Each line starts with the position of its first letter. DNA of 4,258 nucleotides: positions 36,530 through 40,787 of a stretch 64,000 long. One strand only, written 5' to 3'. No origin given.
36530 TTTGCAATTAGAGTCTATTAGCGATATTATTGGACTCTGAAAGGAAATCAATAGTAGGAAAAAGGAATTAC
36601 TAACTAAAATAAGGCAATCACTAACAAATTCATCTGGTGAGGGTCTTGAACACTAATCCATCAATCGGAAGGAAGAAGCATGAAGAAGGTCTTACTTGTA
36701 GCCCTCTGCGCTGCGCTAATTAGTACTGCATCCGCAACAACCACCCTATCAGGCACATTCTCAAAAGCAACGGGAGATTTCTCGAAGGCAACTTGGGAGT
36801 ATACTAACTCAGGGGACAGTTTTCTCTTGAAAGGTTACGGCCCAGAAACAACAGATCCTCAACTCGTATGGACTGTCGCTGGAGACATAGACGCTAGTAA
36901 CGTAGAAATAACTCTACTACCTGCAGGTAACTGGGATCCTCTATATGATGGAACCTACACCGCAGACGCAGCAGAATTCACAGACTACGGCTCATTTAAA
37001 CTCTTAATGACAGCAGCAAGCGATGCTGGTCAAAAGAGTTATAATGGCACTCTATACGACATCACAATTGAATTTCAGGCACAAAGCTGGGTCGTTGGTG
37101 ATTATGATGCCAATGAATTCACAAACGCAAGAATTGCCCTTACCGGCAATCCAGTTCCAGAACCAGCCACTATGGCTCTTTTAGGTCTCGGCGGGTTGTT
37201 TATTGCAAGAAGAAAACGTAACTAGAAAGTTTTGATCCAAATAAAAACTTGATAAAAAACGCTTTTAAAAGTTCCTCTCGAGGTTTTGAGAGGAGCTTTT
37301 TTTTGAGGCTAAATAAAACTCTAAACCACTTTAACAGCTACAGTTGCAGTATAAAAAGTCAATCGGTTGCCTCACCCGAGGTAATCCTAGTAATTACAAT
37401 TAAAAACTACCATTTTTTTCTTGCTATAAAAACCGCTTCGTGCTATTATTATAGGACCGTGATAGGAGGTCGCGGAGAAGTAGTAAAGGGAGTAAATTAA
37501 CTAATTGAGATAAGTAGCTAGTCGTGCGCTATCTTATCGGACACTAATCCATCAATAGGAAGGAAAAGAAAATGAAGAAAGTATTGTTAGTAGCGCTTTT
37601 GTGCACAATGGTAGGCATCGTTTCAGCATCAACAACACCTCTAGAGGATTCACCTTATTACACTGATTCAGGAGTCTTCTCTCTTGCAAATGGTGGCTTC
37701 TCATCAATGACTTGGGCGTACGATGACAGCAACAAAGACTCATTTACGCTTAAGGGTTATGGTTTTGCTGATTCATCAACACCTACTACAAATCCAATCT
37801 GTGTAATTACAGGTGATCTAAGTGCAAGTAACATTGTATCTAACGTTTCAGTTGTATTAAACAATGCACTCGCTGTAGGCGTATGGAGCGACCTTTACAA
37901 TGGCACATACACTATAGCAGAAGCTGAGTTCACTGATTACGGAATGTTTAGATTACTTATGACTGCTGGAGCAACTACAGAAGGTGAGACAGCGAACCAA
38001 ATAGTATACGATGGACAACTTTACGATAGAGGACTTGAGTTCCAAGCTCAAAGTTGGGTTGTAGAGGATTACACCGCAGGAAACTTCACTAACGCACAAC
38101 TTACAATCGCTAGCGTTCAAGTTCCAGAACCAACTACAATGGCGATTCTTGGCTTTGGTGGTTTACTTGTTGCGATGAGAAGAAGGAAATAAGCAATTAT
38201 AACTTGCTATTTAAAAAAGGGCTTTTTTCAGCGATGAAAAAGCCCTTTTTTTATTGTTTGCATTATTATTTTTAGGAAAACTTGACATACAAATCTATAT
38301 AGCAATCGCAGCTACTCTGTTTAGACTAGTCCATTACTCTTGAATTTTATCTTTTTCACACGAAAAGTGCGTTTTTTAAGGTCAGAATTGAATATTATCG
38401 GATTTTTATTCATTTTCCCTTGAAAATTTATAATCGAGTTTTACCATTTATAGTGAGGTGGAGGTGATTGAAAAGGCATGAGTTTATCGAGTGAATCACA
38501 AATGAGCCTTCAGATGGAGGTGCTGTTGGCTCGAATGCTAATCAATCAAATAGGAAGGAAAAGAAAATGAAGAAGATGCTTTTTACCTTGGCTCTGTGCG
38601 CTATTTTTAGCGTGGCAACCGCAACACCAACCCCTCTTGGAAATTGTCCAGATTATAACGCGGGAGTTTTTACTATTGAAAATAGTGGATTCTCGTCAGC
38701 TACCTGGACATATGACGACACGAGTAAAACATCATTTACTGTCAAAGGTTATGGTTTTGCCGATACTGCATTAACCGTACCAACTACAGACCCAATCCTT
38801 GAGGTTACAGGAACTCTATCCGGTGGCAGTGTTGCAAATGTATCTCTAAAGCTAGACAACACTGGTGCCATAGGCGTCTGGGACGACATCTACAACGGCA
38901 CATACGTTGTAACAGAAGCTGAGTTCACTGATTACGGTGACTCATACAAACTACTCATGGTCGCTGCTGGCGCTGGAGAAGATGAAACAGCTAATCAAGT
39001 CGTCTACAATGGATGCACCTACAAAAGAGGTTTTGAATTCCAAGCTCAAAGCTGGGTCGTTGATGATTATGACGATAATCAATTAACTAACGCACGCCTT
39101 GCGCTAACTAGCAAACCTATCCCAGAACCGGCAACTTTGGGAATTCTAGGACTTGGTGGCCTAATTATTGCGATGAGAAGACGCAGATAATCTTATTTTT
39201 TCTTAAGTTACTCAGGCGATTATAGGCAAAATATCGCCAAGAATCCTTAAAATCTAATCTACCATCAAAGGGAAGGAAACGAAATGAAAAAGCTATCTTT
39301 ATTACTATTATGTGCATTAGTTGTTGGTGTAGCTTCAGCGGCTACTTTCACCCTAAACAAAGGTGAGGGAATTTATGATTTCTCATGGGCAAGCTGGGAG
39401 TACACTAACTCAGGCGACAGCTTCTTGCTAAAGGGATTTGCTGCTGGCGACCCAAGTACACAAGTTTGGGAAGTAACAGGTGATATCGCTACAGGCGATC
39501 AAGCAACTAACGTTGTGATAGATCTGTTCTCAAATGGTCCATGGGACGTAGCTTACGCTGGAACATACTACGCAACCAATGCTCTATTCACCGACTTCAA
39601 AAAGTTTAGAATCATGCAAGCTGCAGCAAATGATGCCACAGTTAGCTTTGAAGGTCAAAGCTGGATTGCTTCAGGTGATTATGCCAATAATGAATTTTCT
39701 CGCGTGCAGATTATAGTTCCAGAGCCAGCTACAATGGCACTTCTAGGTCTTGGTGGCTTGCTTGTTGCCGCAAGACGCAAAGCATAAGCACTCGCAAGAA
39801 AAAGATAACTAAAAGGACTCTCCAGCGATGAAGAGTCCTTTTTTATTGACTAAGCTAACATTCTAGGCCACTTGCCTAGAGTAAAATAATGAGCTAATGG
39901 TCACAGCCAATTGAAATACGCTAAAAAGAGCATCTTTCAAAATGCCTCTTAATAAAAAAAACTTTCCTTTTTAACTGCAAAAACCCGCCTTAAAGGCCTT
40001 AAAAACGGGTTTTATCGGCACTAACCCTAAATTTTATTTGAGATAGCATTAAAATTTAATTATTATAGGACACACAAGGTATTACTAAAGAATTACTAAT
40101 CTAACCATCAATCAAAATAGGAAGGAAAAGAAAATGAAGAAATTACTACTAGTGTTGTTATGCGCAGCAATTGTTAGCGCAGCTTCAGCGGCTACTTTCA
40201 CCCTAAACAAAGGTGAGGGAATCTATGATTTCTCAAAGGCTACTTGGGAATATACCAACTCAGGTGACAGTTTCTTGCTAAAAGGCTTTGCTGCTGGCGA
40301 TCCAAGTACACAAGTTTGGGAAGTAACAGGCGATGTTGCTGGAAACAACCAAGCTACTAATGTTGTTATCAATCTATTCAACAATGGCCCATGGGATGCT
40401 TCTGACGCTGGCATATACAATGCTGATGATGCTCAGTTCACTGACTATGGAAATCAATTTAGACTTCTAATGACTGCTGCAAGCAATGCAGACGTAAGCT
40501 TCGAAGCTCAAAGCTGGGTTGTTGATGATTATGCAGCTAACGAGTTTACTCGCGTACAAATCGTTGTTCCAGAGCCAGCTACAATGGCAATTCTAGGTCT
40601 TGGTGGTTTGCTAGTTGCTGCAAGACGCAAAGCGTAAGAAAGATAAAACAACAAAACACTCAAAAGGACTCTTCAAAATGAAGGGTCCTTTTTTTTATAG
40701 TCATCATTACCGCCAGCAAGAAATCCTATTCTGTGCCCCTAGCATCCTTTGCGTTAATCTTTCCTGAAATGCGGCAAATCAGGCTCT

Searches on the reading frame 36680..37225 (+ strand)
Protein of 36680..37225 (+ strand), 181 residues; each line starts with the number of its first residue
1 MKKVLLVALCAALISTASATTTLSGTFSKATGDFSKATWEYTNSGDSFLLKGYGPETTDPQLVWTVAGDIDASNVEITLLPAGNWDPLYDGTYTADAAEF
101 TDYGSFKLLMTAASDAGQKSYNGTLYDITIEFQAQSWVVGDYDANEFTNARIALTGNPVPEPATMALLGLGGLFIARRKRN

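Call 62: search_protein_families(library=pfam, proteins=[window:36680-37225:+], max_evalue=0.001)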
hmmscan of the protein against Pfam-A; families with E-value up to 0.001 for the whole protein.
window:36680-37225:+ (181 aa): 1 family
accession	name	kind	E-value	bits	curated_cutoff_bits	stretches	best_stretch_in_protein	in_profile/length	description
PF07589.16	PEP-CTERM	-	1.7e-07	31.5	20.7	1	158-180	1-24/24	PEP-CTERM motif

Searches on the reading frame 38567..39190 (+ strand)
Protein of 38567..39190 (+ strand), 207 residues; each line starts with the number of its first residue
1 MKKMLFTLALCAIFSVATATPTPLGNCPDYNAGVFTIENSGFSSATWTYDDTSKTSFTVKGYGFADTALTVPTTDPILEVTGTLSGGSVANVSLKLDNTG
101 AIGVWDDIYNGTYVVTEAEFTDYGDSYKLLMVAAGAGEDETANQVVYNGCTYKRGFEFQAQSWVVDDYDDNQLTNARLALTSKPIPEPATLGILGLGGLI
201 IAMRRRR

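Call 62: search_protein_families(library=pfam, proteins=[window:38567-39190:+], max_evalue=0.001)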
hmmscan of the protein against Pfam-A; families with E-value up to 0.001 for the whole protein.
window:38567-39190:+ (207 aa): 1 family
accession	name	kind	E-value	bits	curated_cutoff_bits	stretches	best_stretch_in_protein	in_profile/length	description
PF07589.16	PEP-CTERM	-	1.5e-05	25.3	20.7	1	184-206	1-24/24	PEP-CTERM motif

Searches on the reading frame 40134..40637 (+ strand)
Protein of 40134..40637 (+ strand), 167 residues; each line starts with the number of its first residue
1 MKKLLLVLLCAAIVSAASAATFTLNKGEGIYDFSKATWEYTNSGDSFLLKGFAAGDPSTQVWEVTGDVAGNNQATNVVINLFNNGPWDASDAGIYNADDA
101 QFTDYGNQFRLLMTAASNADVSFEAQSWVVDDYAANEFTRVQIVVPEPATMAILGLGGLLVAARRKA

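Call 62: search_protein_families(library=pfam, proteins=[window:40134-40637:+], max_evalue=0.001)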
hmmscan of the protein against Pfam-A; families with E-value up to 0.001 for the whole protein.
window:40134-40637:+ (167 aa): 1 family
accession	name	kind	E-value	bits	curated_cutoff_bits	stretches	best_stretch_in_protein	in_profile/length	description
PF07589.16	PEP-CTERM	-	1.6e-06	28.4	20.7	1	145-166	2-24/24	PEP-CTERM motif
